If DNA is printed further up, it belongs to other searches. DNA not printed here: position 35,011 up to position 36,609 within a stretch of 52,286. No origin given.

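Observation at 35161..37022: Two-gene TIR module (unknown N-domain plus TIR, then a small 2-TM protein) in an island next to tRNA-Tyr: candidate defence system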

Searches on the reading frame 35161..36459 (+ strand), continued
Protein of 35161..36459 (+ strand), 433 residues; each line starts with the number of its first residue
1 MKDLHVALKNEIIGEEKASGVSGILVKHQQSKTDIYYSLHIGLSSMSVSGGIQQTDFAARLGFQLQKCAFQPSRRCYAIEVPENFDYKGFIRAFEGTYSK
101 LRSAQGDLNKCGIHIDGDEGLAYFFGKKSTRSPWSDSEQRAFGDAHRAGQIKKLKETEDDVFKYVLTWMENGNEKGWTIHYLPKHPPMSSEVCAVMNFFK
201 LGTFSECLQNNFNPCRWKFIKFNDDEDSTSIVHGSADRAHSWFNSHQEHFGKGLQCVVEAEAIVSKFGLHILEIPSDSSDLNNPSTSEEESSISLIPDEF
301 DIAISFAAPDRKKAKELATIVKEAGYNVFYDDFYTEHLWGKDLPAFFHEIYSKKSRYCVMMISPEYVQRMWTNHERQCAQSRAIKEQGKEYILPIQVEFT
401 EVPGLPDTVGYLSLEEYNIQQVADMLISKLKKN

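Call 15: find_related_loci(query=A1, collection=genome_contigs, flank=8000)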
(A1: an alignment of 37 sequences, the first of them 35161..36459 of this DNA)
Query A1 (433 aa) in genome_contigs; peptide patterns used: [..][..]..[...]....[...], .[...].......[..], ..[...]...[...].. (x = any residue, [..] = any of these).
377 stretches matched a pattern; 190 encode a relative of the query (tblastn E <= 1e-3); the best 80 are kept; 80 distinct loci.
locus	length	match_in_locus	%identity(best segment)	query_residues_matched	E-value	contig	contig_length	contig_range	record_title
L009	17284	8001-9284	46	2-431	2e-123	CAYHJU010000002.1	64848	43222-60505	MAG TPA_asm: uncultured Candidatus Saccharibacteria bacterium isolate ERP119705_co13_682 genome assembly, contig: NODE_5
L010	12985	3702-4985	46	2-431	2e-122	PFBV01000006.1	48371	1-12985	MAG: Candidatus Magasanikbacteria bacterium CG10_big_fil_rev_8_21_14_0_10_36_32 CG10_8_21_14_0.10_scaffold_701_c, whole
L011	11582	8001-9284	42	2-430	4e-115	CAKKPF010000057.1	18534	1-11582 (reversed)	Candidatus Brocadiaceae bacterium isolate Hainich-H41-bin245-1 genome assembly, contig: H41-bin245_1_Hain_H41_02um_R2_20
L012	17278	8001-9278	44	2-430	1e-113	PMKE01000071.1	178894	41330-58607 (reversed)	MAG: Alphaproteobacteria bacterium isolate fen_915 73.20120600_E2D.155_contig_3184, whole genome shotgun sequence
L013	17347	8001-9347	40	4-430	3e-110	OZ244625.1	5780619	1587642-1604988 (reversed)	MAG: Bryobacterales bacterium isolate 977db337-f3f5-4b10-816d-e0f1db46c981 genome assembly, chromosome: 1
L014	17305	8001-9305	41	1-432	3e-110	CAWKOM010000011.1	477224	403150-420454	MAG: uncultured Acidobacteriota bacterium isolate MFD04570.bin.1.109 genome assembly, contig: contig_146797, whole genom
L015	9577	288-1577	43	3-432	3e-110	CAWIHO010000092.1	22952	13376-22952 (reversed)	MAG: uncultured delta proteobacterium isolate MFD03726.bin.2.118 genome assembly, contig: contig_84270, whole genome sho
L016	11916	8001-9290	41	2-430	2e-107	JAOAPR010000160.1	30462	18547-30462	MAG: Bryobacterales bacterium isolate RYN_19 scaffold_2106591, whole genome shotgun sequence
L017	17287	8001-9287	40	2-433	3e-106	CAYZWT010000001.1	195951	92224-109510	MAG TPA_asm: uncultured Anaerolineales bacterium isolate SRP241326_co4_134 genome assembly, contig: NODE_66_length_19595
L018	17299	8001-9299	40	1-431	1e-105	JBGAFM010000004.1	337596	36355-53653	MAG: Thiobacillus sp. isolate MAG_MBR_H125.52 MBRH125-52_opera_contig_231, whole genome shotgun sequence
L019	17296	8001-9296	40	1-431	5e-106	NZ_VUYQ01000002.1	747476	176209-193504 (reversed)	Dechloromonas sp. CZR5 R5_scaffold2, whole genome shotgun sequence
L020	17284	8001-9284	40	4-433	1e-104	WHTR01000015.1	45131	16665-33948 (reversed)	MAG: Chloroflexi bacterium isolate Dino_bin42 NODE_15_length_45131_cov_6.737488, whole genome shotgun sequence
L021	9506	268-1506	40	3-431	1e-104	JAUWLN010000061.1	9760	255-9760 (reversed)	MAG: Dehalococcoidia bacterium isolate CSMAG_2373 CSMAG_2373_k141_193917_length_9760_cov_6.0000, whole genome shotgun se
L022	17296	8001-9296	40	1-431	2e-104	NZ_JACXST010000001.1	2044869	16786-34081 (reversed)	Methylomonas fluvii strain EbB scaffold1, whole genome shotgun sequence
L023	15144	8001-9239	40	3-431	7e-104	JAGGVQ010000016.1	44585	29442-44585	MAG: Dehalococcoidia bacterium isolate AUK104 PB_MBMC_058_c_000000000002, whole genome shotgun sequence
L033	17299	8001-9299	38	1-430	4e-97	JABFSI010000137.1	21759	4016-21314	MAG: Sideroxydans sp. isolate WB-IL-08 seq_1101, whole genome shotgun sequence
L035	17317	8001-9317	38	5-430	3e-95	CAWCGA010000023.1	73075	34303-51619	MAG: uncultured Alphaproteobacteria bacterium isolate MFD09368.bin.3.70 genome assembly, contig: contig_46263, whole gen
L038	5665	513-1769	38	3-431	4e-92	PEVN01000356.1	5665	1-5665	MAG: Armatimonadetes bacterium CG06_land_8_20_14_3_00_66_21 CG06_land_8_20_14_3.00_150_scaffold_22569_c, whole genome sh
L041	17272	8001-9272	36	1-433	3e-90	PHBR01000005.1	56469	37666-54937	MAG: Chloroflexi bacterium HGW-Chloroflexi-9 bjp_ig2069_scaffold_520, whole genome shotgun sequence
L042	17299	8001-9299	37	2-415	3e-89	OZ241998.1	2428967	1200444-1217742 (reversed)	MAG: Acidimicrobiales bacterium isolate f499b38c-cb17-4ae0-a6d7-6740c63e47b8 genome assembly, chromosome: 1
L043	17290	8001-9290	35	2-430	3e-88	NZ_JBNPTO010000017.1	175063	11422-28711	Bradyrhizobium sp. HKCCYLS20291 NODE_17, whole genome shotgun sequence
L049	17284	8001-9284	46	2-431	1e-123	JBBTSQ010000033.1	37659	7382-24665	MAG: Patescibacteria group bacterium isolate H41-bin135_1 H41_bin135_1_000000000033, whole genome shotgun sequence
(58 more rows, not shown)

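Call 27: search_protein_families(library=pfam, alignment_id=A3, max_evalue=0.00001)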
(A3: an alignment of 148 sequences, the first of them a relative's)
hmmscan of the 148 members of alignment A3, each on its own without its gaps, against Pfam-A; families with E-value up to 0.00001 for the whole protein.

A. member 1, L052:9289-9627:+ (113 aa): 0 families

B. families by the number of members that match (of 148 scanned): 121 families (the first 25 are shown)
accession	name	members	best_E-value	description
PF04851.21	ResIII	4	4.7e-39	Type III restriction enzyme, res subunit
PF06114.19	Peptidase_M78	3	8.5e-16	IrrE N-terminal-like domain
PF18766.7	SWI2_SNF2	2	7.1e-76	SWI2/SNF2 ATPase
PF22679.2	T1R_D3-like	2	2.9e-60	Type I restriction enzyme subunit R domain 3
PF02384.22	N6_Mtase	2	3.2e-59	N-6 DNA Methylase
PF13175.12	AAA_15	2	5.6e-51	AAA ATPase domain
PF04313.20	HSDR_N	2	2.7e-47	Type I restriction enzyme R protein N terminus (HSDR_N)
PF22022.2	Phage_int_M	2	1.4e-33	Phage integrase central domain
PF01555.25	N6_N4_Mtase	2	6.8e-27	DNA methylase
PF00589.27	Phage_integrase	2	2e-24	Phage integrase family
PF00270.35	DEAD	2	1.1e-17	DEAD/DEAH box helicase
PF13304.12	AAA_21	2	4.9e-15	AAA domain, putative AbiEii toxin, Type IV TA system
PF02810.21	SEC-C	2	7.2e-10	SEC-C motif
PF01381.28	HTH_3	2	1.6e-06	Helix-turn-helix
PF03098.20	An_peroxidase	1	4.1e-149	Animal haem peroxidase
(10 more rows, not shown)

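Call 40: search_solved_structures(query=A1, max_evalue=1, show_alignments=3)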
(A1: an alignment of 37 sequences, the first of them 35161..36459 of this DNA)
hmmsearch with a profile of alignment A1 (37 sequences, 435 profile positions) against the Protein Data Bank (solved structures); distinct sequences matched with E-value up to 1: 14.
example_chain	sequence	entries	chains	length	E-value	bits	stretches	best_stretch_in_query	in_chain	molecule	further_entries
7uxr_A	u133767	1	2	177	9.3e-12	48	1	298-427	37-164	TIR domain protein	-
7uwg_A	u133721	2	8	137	1.1e-10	44.5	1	299-426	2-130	Molecular chaperone Tir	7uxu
8g83_A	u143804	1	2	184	1.3e-10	44.3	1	298-426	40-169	NAD(+) hydrolase AbTIR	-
4lzp_B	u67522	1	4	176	1.2e-07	34.5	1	275-426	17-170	Putative uncharacterized protein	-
3h16_A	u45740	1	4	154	1.2e-07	34.5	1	294-424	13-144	TIR protein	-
4lqc_A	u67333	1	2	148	0.00023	23.7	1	298-427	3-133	TcpB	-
4c7m_A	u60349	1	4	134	0.00042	22.8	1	303-426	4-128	Toll/interleukin-1 receptor domain-containing protein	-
3ozi_A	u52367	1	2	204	0.0089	18.4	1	293-397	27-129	L6tr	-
9mud_K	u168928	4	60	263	0.026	16.9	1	356-400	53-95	Cat1 (CRISPR associated TIR 1) pentagonal filament | Cat1 (CRISPR associated TIR 1) pentagonal filament assembly | Cat1 (CRISPR-associated TIR 1)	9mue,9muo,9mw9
7jlv_A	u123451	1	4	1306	0.029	16.8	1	295-377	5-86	Disease resistance protein Roq1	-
7jlu_A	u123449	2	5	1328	0.029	16.7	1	295-377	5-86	Disease resistance protein Roq1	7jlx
3jrn_A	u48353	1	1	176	0.3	13.4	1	296-397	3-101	AT1G72930 protein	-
4c6r_A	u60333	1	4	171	0.39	13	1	297-378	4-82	DISEASE RESISTANCE PROTEIN RPS4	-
4c6t_B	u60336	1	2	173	0.45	12.8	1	297-378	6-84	DISEASE RESISTANCE PROTEIN RPS4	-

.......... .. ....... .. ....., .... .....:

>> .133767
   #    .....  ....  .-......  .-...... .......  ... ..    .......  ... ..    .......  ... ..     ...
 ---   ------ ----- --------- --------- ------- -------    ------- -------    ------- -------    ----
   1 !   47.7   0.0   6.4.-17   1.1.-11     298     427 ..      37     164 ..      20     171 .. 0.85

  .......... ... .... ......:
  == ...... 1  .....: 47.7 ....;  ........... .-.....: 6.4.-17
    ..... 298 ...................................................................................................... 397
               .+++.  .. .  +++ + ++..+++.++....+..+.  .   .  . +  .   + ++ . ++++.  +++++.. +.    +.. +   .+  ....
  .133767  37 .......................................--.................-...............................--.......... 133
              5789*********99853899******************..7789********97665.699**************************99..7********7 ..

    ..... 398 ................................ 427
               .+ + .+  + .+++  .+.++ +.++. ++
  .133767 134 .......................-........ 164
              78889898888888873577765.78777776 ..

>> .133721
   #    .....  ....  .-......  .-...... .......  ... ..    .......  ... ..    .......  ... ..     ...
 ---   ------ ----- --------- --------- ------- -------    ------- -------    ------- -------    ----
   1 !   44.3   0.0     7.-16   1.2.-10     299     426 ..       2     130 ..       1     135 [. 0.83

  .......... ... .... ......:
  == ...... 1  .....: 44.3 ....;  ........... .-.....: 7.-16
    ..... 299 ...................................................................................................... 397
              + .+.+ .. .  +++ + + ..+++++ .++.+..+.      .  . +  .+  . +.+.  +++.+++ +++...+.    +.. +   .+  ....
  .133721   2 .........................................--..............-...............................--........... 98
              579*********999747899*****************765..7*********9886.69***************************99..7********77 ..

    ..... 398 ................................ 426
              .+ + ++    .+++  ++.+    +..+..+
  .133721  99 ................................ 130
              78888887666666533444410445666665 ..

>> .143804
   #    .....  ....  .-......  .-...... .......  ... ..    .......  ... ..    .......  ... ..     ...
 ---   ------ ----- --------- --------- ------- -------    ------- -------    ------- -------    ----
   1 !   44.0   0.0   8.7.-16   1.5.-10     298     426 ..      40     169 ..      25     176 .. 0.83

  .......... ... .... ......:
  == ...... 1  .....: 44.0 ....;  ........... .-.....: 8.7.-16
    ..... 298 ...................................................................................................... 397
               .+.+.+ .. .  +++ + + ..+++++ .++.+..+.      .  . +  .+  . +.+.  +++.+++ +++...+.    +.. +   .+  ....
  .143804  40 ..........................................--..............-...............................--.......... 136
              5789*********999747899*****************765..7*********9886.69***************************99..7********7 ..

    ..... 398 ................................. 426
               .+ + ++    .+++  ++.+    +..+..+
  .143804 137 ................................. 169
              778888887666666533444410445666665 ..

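Call 59: search_protein_families(library=padloc, alignment_id=A3, max_evalue=1e-10)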
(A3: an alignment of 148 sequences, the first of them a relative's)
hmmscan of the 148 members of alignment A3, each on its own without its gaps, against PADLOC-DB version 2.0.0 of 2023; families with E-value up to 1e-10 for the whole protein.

A. member 1, L052:9289-9627:+ (113 aa): 0 families

B. families by the number of members that match (of 148 scanned): 313 families (the first 25 are shown)
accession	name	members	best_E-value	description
PDLC04141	capP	3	1e-59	capP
PDLC03954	RmrA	3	1.2e-18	-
PDLC03048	REase_I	2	0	Type I restriction enzyme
PDLC03632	MTase_III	2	0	Type III methyltransferase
PDLC03040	REase_I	2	9.4e-187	Type I restriction enzyme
PDLC03044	REase_I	2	1.7e-92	Type I restriction enzyme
PDLC03041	REase_I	2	2.8e-75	Type I restriction enzyme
PDLC03045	REase_I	2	1e-68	Type I restriction enzyme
PDLC03046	REase_I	2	5.7e-60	Type I restriction enzyme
PDLC02979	AriA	2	1.5e-49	-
PDLC03636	MTase_III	2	4.8e-37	Type III methyltransferase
PDLC03644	MTase_III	2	8.1e-31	Type III methyltransferase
PDLC03354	MTase_II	2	1.5e-30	Type II methyltransferase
PDLC03635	MTase_III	2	1.9e-29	Type III methyltransferase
PDLC03633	MTase_III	2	3.6e-27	Type III methyltransferase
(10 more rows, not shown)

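Call 63: search_protein_families(library=pfam, proteins=[L049:9293-10081:+, L033:9312-10058:+, L014:9340-10032:+, L042:9359-9991:+, L035:9329-10186:+, L041:9290-9877:+, L009:9301-9606:+, L011:9312-10376:+, L038:1819-2118:+, L033:10072-10989:+], max_evalue=0.01)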
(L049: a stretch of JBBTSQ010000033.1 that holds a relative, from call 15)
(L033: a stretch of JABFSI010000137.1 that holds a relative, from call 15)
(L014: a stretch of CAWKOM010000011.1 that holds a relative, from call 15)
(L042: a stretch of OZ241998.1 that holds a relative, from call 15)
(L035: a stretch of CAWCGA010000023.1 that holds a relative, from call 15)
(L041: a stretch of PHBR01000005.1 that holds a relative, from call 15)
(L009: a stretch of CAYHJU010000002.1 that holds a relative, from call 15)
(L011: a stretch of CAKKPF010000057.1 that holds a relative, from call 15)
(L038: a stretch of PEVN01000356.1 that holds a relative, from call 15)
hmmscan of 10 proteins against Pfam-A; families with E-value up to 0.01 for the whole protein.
L049:9293-10081:+ (263 aa): 0 families

L033:9312-10058:+ (249 aa): 1 family
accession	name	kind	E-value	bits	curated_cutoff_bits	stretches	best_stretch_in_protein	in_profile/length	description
PF20247.3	DUF6602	-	2.3e-33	114.6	27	1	34-135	5-104/104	Domain of unknown function (DUF6602)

L014:9340-10032:+ (231 aa): 0 families

L042:9359-9991:+ (211 aa): 3 families
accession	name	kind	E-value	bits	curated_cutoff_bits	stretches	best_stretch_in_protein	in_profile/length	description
PF04263.21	TPK_catalytic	-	2.2e-20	73.1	30.7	1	22-116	4-101/113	Thiamin pyrophosphokinase, catalytic domain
PF04265.19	TPK_B1_binding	-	5.4e-13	48.8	22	1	147-204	9-67/67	Thiamin pyrophosphokinase, vitamin B1 binding domain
PF05116.19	S6PP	-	0.0089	16.1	20.3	0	22-70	176-224/247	Sucrose-6F-phosphate phosphohydrolase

L035:9329-10186:+ (286 aa): 0 families

L041:9290-9877:+ (196 aa): 0 families

L009:9301-9606:+ (102 aa): 0 families

L011:9312-10376:+ (355 aa): 4 families
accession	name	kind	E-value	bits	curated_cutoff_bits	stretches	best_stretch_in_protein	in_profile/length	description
PF13676.11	TIR_2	-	6.1e-28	98.2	28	1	219-340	1-121/122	TIR domain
PF13271.11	DUF4062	-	5.1e-21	75.1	24.7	1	7-87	2-81/82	Domain of unknown function (DUF4062)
PF01582.25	TIR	-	1.5e-10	41.6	21.3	1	219-314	4-99/179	TIR domain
PF08937.16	ThsB_TIR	-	0.0046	17.8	21.2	0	220-295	1-85/100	Thoeris protein ThsB, TIR-like domain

L038:1819-2118:+ (100 aa): 0 families

L033:10072-10989:+ (306 aa): 1 family
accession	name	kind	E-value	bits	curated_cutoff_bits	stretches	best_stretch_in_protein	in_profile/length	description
PF18144.7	SMODS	-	1.7e-26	93.9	26.5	1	8-165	7-164/164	Second Messenger Oligonucleotide or Dinucleotide Synthetase domain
